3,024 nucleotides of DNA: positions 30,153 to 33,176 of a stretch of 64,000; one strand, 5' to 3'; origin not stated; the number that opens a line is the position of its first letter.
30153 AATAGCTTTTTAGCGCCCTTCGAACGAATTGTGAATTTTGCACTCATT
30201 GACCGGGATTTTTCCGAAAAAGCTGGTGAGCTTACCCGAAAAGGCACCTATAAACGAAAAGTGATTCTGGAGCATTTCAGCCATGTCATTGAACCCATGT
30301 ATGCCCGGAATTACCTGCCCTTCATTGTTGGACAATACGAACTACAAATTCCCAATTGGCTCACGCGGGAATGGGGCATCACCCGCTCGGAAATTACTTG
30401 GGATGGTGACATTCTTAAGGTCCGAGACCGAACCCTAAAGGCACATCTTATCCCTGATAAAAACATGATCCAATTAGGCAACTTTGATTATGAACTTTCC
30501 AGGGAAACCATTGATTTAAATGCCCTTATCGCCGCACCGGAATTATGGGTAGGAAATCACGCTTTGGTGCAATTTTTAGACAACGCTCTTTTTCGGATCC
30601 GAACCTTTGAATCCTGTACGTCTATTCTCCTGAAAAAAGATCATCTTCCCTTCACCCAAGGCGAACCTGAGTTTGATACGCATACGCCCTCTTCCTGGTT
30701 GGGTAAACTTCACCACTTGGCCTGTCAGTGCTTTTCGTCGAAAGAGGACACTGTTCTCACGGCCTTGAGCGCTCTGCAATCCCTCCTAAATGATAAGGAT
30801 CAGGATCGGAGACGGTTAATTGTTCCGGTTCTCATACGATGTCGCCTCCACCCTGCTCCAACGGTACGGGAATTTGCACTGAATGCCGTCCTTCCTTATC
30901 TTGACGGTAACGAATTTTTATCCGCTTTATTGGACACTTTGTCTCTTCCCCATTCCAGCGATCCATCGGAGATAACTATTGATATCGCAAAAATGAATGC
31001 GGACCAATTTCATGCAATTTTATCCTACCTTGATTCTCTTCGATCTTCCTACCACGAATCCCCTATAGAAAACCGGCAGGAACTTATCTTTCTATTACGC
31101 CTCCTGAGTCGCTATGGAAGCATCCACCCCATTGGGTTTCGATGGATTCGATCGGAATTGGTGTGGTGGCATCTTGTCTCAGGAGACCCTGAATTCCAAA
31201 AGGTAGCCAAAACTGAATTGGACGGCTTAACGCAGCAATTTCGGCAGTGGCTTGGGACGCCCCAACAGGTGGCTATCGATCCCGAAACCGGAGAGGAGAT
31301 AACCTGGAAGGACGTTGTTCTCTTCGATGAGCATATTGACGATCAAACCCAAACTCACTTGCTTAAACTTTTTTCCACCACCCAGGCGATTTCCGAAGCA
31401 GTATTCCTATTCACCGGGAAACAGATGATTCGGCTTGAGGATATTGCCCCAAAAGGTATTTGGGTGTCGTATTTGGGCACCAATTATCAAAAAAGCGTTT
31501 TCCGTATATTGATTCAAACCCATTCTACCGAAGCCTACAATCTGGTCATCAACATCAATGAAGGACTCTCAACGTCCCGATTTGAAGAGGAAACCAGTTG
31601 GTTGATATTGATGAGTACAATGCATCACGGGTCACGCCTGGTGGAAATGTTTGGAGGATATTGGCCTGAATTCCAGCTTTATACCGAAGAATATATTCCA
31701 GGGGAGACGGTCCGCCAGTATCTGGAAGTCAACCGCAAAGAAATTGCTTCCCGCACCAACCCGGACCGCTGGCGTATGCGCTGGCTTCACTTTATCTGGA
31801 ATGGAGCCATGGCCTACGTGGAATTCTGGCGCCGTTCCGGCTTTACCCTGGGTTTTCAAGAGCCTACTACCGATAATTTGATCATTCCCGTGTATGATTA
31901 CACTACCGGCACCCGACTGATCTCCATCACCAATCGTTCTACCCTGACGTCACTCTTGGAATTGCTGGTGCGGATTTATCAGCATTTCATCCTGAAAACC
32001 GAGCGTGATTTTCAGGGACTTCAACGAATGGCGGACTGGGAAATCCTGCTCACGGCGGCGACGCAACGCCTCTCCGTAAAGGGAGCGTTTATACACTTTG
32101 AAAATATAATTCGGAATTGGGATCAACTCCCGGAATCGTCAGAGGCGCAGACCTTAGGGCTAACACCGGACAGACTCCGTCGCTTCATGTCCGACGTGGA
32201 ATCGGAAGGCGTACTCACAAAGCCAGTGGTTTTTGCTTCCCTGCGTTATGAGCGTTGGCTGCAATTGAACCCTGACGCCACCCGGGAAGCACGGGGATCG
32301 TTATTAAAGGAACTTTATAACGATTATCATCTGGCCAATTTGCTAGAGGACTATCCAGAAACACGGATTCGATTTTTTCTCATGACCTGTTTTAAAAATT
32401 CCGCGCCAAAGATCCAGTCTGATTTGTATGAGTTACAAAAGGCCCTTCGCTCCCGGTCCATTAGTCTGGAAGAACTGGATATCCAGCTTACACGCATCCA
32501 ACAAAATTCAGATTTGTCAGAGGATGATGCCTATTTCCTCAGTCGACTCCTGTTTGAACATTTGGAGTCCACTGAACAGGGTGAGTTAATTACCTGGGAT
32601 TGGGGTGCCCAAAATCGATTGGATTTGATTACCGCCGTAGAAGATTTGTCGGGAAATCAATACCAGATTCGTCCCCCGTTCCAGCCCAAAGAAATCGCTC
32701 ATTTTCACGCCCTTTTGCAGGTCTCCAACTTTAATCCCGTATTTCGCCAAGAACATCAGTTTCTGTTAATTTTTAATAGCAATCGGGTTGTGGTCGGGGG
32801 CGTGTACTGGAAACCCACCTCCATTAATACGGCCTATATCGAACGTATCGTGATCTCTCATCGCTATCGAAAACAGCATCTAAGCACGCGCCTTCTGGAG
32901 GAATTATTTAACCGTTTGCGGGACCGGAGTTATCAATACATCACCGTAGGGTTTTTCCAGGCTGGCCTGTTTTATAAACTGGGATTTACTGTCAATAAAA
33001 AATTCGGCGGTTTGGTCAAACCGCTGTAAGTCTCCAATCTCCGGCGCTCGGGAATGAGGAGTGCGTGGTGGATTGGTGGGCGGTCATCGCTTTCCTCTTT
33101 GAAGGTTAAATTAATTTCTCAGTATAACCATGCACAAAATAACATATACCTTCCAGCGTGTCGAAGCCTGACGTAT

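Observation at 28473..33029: Giant AMP-ligase / 750-aa unknown / GNAT fusion protein (top candidate for an undescribed system)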

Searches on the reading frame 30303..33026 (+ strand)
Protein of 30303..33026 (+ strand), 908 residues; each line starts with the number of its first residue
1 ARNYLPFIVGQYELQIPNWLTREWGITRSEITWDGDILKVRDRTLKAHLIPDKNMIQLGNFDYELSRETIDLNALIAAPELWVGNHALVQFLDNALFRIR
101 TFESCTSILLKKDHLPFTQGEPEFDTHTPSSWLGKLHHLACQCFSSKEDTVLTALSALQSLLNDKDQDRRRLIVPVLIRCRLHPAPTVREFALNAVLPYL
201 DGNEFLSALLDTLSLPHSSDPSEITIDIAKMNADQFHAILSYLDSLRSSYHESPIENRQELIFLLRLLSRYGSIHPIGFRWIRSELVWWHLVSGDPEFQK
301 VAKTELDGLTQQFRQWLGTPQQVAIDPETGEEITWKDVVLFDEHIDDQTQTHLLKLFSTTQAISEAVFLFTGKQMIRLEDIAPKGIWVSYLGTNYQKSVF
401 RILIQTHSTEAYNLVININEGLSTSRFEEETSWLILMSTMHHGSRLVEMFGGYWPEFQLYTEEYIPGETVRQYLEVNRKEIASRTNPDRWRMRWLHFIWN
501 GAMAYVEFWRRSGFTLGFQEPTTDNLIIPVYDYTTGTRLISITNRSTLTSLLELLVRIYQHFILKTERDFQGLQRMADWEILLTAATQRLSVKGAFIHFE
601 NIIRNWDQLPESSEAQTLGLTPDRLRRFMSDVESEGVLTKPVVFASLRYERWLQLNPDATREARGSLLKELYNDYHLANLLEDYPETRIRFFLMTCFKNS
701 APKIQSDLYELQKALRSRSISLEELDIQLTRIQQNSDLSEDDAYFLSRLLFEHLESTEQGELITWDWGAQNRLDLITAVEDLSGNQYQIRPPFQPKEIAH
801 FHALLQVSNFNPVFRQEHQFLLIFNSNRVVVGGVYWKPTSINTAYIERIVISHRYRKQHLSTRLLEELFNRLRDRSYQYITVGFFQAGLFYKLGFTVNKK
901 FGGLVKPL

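Call 12: search_solved_structures(query=window:30303-33026:+, max_evalue=10)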
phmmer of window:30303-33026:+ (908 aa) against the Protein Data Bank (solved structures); distinct sequences matched with E-value up to 10: 5.
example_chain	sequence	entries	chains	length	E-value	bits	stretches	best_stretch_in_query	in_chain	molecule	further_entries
1qst_A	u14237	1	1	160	0.11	13.7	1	813-898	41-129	TGCN5 HISTONE ACETYL TRANSFERASE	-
1q2c_A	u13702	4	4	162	0.12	13.7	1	813-898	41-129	histone acetyltransferase GCN5 | TGCN5 HISTONE ACETYL TRANSFERASE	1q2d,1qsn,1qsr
1m1d_A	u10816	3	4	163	0.12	13.7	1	813-898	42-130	TGCN5 HISTONE ACETYL TRANSFERASE | HAT A1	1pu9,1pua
5gcn_A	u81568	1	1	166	0.13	13.6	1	813-898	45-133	HISTONE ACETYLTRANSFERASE GCN5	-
6ao7_A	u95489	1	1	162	0.56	11.4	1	824-897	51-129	Acetyltransferase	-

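Call 19: search_protein_representatives(protein=window:30303-32642:+)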
Query: 780 residues. Proteins with E-value up to 0.001 (for the whole library): 300; up to 1e-10: 214; up to 1e-30: 95. The best 150 are listed.
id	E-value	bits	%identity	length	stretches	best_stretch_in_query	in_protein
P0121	6.8e-286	967.1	56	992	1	1-780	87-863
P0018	1.6e-205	701.4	44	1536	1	4-780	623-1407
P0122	1.7e-163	562.4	37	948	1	3-779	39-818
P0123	5.3e-150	517.7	37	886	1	2-780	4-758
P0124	6.0e-126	438.2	33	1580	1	2-777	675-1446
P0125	1.4e-123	430.4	31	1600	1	3-779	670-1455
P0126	5.6e-115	401.9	32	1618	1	3-775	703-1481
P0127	5.2e-108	378.9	33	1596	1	8-777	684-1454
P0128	1.1e-107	377.8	31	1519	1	2-777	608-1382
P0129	1.1e-106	374.5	32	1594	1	9-779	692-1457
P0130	1.9e-106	373.7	31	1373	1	2-763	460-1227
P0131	4.5e-104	365.9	33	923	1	7-776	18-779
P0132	7.6e-104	365.1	31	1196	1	12-780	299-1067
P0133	3.0e-103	363.1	36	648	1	267-776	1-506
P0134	6.1e-98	345.6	46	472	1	444-777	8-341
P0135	1.6e-96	340.9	28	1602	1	13-776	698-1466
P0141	4.7e-93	329.4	30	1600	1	12-777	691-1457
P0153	6.7e-80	285.9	26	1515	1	2-755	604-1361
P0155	3.8e-79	283.4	26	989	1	13-777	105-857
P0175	4.9e-56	207.0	25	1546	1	2-765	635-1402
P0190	9.1e-39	149.9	23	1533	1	6-765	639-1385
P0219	2.2e-30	122.2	20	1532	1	9-703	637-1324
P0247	1.2e-22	96.6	21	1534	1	2-776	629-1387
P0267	9.2e-20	87.1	20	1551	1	3-763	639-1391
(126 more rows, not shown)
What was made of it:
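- About 300 representatives were found with the middle region alone, nearly all with the match at about residues 620-1450 (call 19).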

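Call 20: predict_structure(alignment_id=A1)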
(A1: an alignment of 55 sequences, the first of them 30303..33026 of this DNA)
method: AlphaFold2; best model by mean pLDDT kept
length: 908 residues; sequences in the alignment: 55
mean_pLDDT: 86.5   pTM: 0.76
mean pLDDT of the five models: 86.5, 85.6, 84.8, 83.4, 82.8
residues with pLDDT >= 90: 449; 70-90: 384; 50-70: 61; < 50: 14
segments of 3 or more residues with pLDDT < 50: 759-771
pLDDT, mean of each block of 10 residues (from residue 1): 85 92 88 93 90 89 92 92 91 82 85 81 61 90 89 93 80 91 88 92 90 69 80 92 82 69 93 91 93 88 95 93 91 94 94 95 94 88 94 89 90 94 91 91 83 94 86 94 91 93 94 91 87 71 90 96 96 91 93 92 94 95 96 88 92 89 86 85 84 90 90 84 73 77 81 55 41 64 80 82 85 81 88 88 86 83 88 80 75 81 80
secondary structure, 60 per line:
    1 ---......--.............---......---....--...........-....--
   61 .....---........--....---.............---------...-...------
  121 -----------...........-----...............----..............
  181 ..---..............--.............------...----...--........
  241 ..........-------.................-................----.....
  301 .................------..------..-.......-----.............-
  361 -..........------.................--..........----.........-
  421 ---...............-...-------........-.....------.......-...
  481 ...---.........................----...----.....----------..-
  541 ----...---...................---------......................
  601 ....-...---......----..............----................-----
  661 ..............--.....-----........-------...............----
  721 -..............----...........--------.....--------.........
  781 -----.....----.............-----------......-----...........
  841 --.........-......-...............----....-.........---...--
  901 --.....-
elements in order (helices of 4 or more, strands of 3 or more residues): E4-9 E12-17 H18-24 E31-33 E37-40 E43-50 E55-58 E61-65 E69-71 H72-76 H79-82 H86-98 E108-110 H132-142 H148-162 H167-182 H186-199 H202-214 H233-250 H258-274 H276-291 H296-317 H335-338 E339-341 H347-359 H362-371 E381-394 E397-406 E411-419 H424-438 E450-454 E459-463 H470-476 H478-483 H487-511 E516-518 E545-547 H551-569 H579-604 H612-617 H622-635 H640-655 H661-674 H677-681 H687-694 H702-716 H722-735 H740-750 E759-763 E772-780 E786-790 H795-807 E819-824 E830-840 E843-851 H853-858 H860-874 E879-882 H884-892 E896-898 E903-907
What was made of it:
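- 30696..31253 (+): HEAT-like helical repeat, residues about 742-927. The model shows nine helices at fragment residues 132-317 (call 20).
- Checked: The AlphaFold2 model places the GNAT strands at about 1369-1518 (call 20).
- The middle and the GNAT are predicted as one compact body (pTM 0.76 over 908 residues, call 20).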

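Call 21: list_cluster_members(proteins=[P0124, P0125, P0128, P0135, P0153, P0175, P0190, P0219, P0247, P0267])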
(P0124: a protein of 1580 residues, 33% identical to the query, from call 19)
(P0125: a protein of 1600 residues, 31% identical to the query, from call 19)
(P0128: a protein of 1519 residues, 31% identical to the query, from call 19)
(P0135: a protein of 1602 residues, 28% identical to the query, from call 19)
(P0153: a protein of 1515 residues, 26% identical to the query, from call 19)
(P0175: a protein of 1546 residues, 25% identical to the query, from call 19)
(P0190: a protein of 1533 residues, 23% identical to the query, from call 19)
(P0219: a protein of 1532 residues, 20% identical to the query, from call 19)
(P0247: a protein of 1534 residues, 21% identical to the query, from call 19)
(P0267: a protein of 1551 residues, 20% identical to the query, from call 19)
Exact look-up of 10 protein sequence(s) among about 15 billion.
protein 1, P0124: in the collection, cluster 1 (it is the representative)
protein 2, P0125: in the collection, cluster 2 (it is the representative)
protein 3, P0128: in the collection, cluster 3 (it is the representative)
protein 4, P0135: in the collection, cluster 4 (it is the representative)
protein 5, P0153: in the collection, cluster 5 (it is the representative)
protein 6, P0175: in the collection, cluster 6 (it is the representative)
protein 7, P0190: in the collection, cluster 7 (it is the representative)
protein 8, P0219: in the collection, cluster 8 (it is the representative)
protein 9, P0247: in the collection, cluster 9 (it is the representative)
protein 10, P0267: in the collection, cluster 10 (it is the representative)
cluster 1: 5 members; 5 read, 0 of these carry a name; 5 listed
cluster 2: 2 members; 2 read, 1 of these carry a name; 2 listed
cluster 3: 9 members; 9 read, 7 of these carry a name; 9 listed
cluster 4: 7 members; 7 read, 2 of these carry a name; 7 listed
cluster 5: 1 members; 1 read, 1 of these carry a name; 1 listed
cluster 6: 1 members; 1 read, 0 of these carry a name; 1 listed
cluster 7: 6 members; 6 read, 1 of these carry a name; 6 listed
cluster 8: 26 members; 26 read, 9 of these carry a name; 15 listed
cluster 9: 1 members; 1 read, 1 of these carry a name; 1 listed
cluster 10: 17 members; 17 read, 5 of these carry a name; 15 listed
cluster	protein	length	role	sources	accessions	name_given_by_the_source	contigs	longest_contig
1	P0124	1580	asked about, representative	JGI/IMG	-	-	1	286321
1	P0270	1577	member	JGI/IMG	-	-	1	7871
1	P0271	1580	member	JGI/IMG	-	-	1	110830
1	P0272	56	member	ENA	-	-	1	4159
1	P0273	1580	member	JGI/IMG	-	-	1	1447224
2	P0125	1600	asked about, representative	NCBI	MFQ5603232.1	MAG: GNAT family N-acetyltransferase [bacterium]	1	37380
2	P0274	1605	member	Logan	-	-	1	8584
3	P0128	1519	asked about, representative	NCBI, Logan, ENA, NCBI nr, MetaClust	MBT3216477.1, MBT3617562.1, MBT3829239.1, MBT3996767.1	MAG: GNAT family N-acetyltransferase [Candidatus Marinimicrobia bacterium] | GNAT family N-acetyltransferase [Candidatus Neomarinimicrobiota bacterium] | \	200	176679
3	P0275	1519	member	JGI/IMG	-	long-subunit acyl-CoA synthetase (AMP-forming)/GNAT superfamily N-acetyltransferase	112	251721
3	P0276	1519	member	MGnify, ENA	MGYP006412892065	FL=1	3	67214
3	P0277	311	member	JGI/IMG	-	GNAT superfamily N-acetyltransferase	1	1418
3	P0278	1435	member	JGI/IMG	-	long-subunit acyl-CoA synthetase (AMP-forming)/GNAT superfamily N-acetyltransferase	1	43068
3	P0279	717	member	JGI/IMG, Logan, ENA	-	GNAT superfamily N-acetyltransferase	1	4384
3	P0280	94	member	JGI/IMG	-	GNAT superfamily N-acetyltransferase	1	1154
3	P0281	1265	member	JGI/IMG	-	-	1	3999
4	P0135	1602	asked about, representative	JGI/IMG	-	-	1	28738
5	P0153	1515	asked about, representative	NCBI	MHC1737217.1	MAG: AMP-binding protein [Ignavibacteriaceae bacterium]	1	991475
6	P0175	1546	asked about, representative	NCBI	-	-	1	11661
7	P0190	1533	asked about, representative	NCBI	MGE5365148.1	MAG: GNAT family N-acetyltransferase [Bacteroidota bacterium]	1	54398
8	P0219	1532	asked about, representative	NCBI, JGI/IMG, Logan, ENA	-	long-subunit acyl-CoA synthetase (AMP-forming)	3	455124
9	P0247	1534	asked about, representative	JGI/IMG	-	long-chain acyl-CoA synthetase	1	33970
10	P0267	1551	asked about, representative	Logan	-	-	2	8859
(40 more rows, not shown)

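Call 23: fold_search(model_id=the predicted structure, library=pdb)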
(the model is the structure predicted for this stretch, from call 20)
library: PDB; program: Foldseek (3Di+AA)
matches with E <= 10: 1290; with E <= 0.001: 17
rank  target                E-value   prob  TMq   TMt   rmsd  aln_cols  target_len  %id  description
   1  6ykg                  7.7e-05  1.00  0.22  0.31  16.6       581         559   10  Structure-based exploration of selectivity for ATM inhibitors in Huntingtons disease (released 2021-04-14)
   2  2x6h_B                8.4e-05  1.00  0.21  0.30  16.4       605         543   12  THE CRYSTAL STRUCTURE OF THE DROSOPHILA CLASS III PI3-KINASE VPS34 (released 2010-04-07)
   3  9mhh_B                1.4e-04  1.00  0.21  0.23  20.8       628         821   12  PI3KC3-C1 in complex with RAB1A. VPS34 kinase domain active conformation (released 2025-02-12)
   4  7rsp_B                2.2e-04  1.00  0.19  0.29  18.4       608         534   11  Structure of the VPS34 kinase domain with compound 14 (released 2021-11-24)
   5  5ubt_A                2.9e-04  0.99  0.19  0.18  19.1       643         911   14  CRYSTAL STRUCTURE OF PI3K DELTA IN COMPLEX WITH A 7-(3-(PIPERAZIN-1-YL)PHENYL)PYRROLO[2,1-F][1,2,4] TRIAZIN-4-AMINE DE (released 2017-02-08)
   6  7pw6                  4.2e-04  0.99  0.18  0.13  16.9       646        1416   11  Human SMG1-8-9 kinase complex bound to a SMG1 inhibitor - SMG1 body (released 2021-12-01)
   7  5flc_B                4.4e-04  0.98  0.15  0.13  22.0       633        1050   12  Architecture of human mTOR Complex 1 - 5.9 Angstrom reconstruction (released 2015-12-30)
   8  3ihy_A                5.2e-04  0.98  0.16  0.23  18.5       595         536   11  Human PIK3C3 crystal structure (released 2009-10-13)
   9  1qst                  6.8e-04  1.00  0.11  0.58   3.3       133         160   17  CRYSTAL STRUCTURE OF TETRAHYMENA GCN5 (released 1999-09-08)
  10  9it0_A                7.1e-04  1.00  0.13  0.14   7.2       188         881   17  Liganded-state E.coli PatZ (released 2025-06-04)
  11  7szb_A                7.8e-04  1.00  0.17  0.53   8.5       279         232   13  Crystal Structure Analysis of human PRPK complex with a compound (released 2023-01-25)
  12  7pqh_E                7.8e-04  0.97  0.17  0.09  19.7       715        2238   12  Cryo-EM structure of Saccharomyces cerevisiae TOROID (TORC1 Organized in Inhibited Domains). (released 2023-01-18)
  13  3fix_B                8.1e-04  1.00  0.10  0.51   7.1       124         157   18  Crystal structure of a putative n-acetyltransferase (ta0374) from thermoplasma acidophilum (released 2009-01-13)
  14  7yfn_T                8.1e-04  0.98  0.16  0.10  21.9       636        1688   10  Core module of the NuA4 complex in S. cerevisiae (released 2023-03-08)
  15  4rs2_B                8.9e-04  1.00  0.12  0.55   5.3       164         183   15  1.55 Angstrom Crystal Structure of GNAT Family N-acetyltransferase (YhbS) from Escherichia coli in Complex with CoA (released 2014-11-19)
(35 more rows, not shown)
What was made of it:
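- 32577..33026 (+): Gcn5-type GNAT domain, residues about 1369-1518. Foldseek matches Gcn5, PatZ, YhbS and HP0935 (call 23).
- On GNAT superfamily: Foldseek matches Gcn5 with target-normalised TM-score about 0.6 and rmsd 3-3.5 A (call 23).
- On PI3K/PIKK kinases: TM <=0.31 with rmsd 16-22 A (call 23).
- Closest known: Pat / YfiQ / PatZ. Same: The GNAT region of this model aligns structurally with liganded E. coli PatZ 9it0 (call 23).
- Closest known: PI3K / PIKK helical-plus-kinase module. Same: A helical solenoid is followed by a kinase fold in the same order (call 23).
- Checked: Foldseek matches Gcn5, PatZ, YhbS and others (call 23).
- Tried and rejected: It was suggested by the first Foldseek run (call 23).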
